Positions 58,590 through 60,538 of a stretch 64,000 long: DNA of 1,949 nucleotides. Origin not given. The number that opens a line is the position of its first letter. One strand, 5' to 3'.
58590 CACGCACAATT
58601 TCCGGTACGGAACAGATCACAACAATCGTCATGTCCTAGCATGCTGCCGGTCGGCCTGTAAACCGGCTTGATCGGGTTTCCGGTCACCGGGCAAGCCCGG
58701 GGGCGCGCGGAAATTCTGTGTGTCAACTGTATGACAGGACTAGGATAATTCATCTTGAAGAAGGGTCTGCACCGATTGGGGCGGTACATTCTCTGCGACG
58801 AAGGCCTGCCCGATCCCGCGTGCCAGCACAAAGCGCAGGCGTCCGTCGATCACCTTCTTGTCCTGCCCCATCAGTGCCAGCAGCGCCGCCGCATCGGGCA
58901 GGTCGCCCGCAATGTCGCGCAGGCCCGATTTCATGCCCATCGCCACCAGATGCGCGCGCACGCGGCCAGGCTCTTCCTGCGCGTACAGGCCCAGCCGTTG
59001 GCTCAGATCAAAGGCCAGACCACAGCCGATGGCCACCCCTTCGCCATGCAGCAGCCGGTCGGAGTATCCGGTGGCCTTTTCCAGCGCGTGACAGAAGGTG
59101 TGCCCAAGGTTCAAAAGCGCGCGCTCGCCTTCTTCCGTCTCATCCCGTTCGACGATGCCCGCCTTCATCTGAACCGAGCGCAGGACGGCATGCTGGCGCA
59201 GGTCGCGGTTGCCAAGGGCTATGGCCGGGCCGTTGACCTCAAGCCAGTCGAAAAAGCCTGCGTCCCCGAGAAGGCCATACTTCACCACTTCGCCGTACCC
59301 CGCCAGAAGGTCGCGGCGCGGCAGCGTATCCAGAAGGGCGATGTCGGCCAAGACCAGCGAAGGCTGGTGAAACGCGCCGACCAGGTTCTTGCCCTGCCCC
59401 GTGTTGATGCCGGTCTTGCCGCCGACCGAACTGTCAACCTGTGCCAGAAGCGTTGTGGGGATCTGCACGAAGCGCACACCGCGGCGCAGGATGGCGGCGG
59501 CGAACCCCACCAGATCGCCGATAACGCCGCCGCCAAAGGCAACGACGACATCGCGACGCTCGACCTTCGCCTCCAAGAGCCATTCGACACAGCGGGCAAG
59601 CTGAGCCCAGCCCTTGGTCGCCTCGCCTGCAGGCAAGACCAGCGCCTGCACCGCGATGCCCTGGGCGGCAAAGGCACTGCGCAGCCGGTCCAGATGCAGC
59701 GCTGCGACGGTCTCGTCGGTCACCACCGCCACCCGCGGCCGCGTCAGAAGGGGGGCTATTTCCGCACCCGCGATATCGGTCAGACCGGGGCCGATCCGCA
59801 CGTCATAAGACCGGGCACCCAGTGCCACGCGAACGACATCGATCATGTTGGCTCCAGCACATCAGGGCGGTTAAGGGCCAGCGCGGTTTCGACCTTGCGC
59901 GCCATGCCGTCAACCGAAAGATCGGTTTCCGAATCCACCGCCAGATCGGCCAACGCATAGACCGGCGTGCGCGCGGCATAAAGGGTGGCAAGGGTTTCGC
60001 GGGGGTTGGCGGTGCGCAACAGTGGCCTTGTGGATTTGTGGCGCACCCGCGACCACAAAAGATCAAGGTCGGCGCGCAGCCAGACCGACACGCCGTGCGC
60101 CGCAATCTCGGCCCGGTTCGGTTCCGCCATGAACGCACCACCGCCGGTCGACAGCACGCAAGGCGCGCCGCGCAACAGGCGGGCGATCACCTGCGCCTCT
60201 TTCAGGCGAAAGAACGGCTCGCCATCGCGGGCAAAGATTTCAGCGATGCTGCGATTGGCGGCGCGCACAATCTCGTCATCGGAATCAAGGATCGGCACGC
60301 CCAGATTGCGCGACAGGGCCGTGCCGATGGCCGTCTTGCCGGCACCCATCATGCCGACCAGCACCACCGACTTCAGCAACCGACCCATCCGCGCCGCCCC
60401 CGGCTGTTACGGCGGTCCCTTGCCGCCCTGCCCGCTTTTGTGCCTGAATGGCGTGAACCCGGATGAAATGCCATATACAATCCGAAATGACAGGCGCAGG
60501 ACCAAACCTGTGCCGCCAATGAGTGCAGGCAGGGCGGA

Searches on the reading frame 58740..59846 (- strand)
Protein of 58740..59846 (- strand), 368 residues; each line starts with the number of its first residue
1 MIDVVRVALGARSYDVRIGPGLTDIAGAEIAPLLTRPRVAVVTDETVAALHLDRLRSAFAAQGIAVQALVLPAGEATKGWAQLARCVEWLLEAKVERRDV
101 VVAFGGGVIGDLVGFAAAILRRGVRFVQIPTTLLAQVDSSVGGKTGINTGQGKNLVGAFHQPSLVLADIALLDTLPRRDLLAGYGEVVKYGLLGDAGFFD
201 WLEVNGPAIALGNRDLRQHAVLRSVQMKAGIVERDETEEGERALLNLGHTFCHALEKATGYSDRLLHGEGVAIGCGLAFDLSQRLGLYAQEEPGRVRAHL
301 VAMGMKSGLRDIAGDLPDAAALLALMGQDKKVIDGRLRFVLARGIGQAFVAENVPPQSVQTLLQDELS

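Call 16: search_protein_families(library=pfam, proteins=[window:58740-59846:-], max_evalue=0.01)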
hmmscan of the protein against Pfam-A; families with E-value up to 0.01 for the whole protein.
window:58740-59846:- (368 aa): 4 families
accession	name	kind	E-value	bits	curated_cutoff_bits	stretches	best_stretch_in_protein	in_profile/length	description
PF01761.26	DHQ_synthase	-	7.8e-47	158.1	24.2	1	69-180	2-113/115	3-dehydroquinate synthase N-terminal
PF24621.2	DHQS_C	-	1.2e-37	129.5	27.6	1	183-332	1-144/144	3-dehydroquinate synthase C-terminal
PF13685.12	Fe-ADH_2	-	7.5e-10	39.4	28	1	18-133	2-108/149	Iron-containing alcohol dehydrogenase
PF00465.25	Fe-ADH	-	3.7e-07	30.3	31.3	1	16-169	4-163/168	Iron-containing alcohol dehydrogenase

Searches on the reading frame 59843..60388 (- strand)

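Call 16: search_protein_families(library=pfam, proteins=[window:59843-60388:-], max_evalue=0.01)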
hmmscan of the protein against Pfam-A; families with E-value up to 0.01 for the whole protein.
window:59843-60388:- (181 aa): 4 families
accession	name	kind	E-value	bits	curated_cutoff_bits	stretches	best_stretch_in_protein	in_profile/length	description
PF01202.28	SKI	-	3.4e-40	138.2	22.1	1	14-166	1-154/159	Shikimate kinase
PF13238.12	AAA_18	-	3.3e-06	28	29.4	1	8-120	1-113/128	AAA domain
PF13671.12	AAA_33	-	6.5e-06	26.9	27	1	8-140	2-140/143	AAA domain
PF13189.12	Cytidylate_kin2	-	9.7e-05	23.1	28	0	12-45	6-41/176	Cytidylate kinase-like family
